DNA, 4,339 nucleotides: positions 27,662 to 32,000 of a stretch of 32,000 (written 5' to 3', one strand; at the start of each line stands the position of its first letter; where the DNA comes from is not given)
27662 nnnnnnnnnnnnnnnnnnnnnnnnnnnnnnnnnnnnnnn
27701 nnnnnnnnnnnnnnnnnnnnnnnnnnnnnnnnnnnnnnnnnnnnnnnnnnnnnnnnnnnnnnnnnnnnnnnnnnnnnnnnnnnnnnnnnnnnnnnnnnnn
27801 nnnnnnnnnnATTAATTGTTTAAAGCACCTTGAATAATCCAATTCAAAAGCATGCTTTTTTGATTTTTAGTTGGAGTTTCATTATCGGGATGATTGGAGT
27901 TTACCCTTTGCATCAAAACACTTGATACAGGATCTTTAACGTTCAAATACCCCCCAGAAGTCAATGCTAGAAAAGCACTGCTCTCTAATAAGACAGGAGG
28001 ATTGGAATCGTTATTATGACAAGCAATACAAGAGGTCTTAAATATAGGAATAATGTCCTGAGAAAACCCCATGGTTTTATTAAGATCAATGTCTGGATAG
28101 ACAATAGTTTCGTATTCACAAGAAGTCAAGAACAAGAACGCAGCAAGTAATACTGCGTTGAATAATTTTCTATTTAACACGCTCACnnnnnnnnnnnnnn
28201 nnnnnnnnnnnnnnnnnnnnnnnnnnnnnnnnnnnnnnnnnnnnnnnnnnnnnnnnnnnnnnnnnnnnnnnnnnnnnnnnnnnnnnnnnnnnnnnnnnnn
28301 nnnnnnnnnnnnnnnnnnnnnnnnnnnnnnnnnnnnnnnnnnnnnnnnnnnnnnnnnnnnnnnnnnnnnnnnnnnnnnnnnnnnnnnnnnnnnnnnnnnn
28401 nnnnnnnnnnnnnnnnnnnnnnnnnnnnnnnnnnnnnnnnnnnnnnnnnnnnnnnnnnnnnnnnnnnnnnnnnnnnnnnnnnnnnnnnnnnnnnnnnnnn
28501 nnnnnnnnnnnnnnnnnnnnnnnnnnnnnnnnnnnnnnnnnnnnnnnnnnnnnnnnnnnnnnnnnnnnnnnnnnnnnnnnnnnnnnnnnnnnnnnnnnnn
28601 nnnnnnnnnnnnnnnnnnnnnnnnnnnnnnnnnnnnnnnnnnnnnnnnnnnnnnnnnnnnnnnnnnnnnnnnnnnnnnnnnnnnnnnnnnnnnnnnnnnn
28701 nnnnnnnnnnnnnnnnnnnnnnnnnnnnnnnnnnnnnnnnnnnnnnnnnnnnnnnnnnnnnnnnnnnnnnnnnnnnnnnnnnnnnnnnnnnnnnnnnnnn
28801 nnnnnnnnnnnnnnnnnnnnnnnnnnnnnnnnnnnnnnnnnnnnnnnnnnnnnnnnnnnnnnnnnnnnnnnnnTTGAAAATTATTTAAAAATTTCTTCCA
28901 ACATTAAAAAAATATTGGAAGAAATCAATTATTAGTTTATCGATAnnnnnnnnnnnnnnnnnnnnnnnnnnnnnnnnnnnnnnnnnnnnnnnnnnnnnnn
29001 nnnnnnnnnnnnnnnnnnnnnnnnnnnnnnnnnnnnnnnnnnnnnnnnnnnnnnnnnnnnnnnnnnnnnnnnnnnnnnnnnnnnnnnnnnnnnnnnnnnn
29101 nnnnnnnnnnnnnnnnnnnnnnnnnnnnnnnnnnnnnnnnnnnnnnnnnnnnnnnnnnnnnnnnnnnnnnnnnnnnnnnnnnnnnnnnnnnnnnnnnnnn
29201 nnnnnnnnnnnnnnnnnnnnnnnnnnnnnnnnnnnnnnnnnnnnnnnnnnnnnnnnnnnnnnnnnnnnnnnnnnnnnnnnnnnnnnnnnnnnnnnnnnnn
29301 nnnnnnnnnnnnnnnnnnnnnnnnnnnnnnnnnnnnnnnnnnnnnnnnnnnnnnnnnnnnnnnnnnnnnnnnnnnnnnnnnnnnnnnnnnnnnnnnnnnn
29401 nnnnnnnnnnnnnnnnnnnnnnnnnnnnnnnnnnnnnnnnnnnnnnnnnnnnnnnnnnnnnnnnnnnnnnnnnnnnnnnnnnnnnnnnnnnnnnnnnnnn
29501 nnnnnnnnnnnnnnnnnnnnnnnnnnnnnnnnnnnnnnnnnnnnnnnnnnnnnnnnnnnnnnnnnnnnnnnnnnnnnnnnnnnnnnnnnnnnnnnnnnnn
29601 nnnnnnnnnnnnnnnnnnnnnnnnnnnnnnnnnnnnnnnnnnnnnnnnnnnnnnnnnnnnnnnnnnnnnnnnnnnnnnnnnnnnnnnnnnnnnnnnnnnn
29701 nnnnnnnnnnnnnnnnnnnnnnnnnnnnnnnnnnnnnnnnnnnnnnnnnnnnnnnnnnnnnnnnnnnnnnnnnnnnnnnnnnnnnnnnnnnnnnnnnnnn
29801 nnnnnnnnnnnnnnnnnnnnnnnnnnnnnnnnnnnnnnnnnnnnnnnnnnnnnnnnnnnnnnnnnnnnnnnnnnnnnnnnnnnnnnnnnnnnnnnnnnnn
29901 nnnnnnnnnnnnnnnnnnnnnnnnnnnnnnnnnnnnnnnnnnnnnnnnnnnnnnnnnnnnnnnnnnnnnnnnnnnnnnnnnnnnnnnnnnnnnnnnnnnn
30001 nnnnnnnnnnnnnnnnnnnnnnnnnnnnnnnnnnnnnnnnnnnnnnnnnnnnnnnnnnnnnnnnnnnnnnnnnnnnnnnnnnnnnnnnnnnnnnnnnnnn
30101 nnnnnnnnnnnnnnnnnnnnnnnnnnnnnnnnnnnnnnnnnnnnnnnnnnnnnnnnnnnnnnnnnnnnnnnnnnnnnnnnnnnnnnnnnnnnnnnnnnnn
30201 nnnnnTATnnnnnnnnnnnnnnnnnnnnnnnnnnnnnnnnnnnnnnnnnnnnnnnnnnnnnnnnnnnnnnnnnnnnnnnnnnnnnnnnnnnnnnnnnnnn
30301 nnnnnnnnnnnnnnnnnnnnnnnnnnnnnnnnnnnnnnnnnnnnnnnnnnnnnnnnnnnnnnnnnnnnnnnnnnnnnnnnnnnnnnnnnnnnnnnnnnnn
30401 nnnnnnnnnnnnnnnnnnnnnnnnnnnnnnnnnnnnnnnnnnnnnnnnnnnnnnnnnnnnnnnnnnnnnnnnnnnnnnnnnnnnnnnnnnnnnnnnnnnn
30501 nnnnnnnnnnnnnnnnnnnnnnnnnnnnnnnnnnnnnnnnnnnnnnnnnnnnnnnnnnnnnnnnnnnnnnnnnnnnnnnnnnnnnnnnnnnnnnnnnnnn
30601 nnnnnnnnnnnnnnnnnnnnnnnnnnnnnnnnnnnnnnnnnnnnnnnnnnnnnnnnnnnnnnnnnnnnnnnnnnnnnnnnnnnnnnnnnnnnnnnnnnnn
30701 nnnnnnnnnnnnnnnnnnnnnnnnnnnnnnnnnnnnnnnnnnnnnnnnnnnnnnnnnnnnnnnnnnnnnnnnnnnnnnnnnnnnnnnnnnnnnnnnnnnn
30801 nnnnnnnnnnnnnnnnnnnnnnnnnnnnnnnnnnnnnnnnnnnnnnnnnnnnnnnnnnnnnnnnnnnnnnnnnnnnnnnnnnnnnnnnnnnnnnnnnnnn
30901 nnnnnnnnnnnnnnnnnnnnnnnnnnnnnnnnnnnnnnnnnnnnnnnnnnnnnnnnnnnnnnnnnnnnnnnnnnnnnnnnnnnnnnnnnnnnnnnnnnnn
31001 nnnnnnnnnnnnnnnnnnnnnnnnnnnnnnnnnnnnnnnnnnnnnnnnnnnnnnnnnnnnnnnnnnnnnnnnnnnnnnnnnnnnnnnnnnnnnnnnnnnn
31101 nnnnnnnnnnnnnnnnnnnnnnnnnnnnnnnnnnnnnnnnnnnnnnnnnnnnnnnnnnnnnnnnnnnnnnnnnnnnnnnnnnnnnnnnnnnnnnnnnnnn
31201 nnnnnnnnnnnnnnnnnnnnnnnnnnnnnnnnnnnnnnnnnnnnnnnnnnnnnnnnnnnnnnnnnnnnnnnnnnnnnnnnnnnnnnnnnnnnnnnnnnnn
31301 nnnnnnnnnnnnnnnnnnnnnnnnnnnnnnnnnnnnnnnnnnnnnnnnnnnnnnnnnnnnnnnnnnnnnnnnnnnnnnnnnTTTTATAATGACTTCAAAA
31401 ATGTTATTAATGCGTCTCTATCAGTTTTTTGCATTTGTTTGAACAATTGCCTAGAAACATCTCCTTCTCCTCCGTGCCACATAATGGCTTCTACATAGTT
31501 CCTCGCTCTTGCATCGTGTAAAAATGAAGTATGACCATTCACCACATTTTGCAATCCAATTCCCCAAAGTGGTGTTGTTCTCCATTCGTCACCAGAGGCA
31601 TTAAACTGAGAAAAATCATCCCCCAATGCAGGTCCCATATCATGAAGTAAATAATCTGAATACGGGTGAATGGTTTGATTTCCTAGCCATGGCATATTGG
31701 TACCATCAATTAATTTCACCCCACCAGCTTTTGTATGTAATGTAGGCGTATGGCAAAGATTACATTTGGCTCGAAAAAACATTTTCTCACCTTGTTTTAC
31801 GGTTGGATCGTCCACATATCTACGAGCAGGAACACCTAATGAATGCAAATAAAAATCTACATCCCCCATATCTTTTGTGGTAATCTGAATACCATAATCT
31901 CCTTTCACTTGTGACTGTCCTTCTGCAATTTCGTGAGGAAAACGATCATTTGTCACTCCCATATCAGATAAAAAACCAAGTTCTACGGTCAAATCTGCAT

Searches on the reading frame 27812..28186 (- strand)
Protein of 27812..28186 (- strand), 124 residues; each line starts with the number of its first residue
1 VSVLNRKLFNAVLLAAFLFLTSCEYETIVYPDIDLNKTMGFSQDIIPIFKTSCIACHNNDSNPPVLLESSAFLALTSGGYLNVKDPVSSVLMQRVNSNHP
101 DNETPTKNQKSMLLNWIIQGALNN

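Call 7: search_protein_families(library=pfam, proteins=[window:27812-28186:-], max_evalue=0.01)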
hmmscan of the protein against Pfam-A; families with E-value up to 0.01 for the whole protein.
window:27812-28186:- (124 aa): 1 family
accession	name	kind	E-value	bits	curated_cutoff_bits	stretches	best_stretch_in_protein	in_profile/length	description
PF07635.16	PSCyt1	-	0.0055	17.7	22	0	53-104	1-55/59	Planctomycete cytochrome C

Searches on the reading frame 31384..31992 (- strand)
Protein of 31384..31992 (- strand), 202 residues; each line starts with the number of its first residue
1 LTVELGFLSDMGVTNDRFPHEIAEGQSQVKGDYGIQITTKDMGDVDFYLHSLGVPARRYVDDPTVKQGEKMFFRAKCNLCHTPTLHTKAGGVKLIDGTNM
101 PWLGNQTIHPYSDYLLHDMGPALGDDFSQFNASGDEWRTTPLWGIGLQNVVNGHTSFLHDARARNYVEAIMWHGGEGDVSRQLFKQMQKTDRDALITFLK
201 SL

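Call 7: search_protein_families(library=pfam, proteins=[window:31384-31992:-], max_evalue=0.01)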
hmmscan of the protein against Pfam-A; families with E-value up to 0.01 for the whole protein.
window:31384-31992:- (202 aa): 2 families
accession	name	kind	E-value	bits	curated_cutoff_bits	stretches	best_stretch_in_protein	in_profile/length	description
PF06537.16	DHOR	-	1.7e-53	182.3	22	1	10-202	294-499/499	Di-haem oxidoreductase, putative peroxidase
PF00034.26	Cytochrom_C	-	0.0092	17.7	21.3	0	66-202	2-89/90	Cytochrome c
